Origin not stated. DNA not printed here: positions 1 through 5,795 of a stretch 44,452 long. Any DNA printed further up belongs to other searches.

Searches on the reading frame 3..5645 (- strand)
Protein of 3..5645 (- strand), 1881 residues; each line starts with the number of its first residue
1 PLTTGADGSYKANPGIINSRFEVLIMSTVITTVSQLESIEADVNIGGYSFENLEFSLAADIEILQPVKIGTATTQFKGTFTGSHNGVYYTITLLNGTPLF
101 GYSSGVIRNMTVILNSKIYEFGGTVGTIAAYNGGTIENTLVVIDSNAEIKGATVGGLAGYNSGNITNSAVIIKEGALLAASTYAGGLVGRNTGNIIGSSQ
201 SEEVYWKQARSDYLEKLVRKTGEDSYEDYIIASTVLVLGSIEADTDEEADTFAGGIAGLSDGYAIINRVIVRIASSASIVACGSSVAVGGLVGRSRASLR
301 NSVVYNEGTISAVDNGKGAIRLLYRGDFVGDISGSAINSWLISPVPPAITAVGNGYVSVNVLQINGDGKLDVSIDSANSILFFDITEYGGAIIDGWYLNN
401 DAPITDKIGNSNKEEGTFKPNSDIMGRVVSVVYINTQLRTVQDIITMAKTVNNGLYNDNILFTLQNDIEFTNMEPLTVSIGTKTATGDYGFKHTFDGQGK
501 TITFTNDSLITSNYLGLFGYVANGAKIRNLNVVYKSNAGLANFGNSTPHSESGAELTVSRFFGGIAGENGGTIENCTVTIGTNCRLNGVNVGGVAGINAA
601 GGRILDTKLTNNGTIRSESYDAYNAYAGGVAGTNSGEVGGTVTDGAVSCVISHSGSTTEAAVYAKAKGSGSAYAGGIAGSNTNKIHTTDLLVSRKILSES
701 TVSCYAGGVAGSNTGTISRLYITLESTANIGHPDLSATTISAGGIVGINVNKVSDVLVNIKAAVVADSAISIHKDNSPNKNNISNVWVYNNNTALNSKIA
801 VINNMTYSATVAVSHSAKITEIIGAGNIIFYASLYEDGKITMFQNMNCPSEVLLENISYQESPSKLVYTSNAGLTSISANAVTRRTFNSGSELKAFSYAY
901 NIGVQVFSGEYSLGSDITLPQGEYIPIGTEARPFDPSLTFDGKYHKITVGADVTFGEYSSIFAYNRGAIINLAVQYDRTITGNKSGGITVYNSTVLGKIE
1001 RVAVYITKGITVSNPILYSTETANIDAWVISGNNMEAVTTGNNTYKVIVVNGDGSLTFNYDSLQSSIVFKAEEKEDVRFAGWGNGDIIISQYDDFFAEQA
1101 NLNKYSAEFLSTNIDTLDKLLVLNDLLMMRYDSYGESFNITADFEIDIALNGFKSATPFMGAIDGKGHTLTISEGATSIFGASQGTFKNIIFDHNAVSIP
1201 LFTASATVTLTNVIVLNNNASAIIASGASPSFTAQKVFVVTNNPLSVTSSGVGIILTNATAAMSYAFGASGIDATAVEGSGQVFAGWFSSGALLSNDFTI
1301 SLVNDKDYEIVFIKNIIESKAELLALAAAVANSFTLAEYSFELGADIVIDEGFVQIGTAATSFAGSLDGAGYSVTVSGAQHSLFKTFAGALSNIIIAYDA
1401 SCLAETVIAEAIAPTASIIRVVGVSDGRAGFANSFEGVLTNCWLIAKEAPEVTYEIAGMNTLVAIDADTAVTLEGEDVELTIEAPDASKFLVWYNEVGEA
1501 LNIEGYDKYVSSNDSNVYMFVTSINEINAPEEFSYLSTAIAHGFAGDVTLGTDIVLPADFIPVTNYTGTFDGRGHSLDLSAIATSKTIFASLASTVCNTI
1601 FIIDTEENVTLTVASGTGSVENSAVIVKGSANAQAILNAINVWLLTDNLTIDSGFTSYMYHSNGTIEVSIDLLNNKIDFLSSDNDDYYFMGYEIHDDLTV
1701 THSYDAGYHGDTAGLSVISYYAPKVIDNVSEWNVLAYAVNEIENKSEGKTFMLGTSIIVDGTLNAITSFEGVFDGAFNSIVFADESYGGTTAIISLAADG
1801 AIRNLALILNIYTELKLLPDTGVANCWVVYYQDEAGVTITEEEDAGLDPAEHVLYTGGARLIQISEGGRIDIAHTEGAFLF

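Call 51: search_protein_families(library=pfam, proteins=[window:3-5645:-], max_evalue=10)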
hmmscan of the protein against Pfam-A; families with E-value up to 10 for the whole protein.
window:3-5645:- (1881 aa): 5 families
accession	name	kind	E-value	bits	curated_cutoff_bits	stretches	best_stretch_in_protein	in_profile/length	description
PF07581.17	Glug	-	0.011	16.5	20.5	5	153-170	4-23/28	The GLUG motif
PF03698.18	UPF0180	-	0.015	15.9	25.4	1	1020-1054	30-64/77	Uncharacterised protein family (UPF0180)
PF21138.3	SMUBP-2_HCS1_1B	-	0.05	13.8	27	1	693-789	27-124/129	Helicase SMUBP-2/HCS1, 1B domain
PF21710.3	Spt6_S1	-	0.11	13.3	27.5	1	737-814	11-87/91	Spt6, S1/OB domain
PF13517.12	FG-GAP_3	-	0.35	11.9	26.9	1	344-372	31-59/61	FG-GAP-like repeat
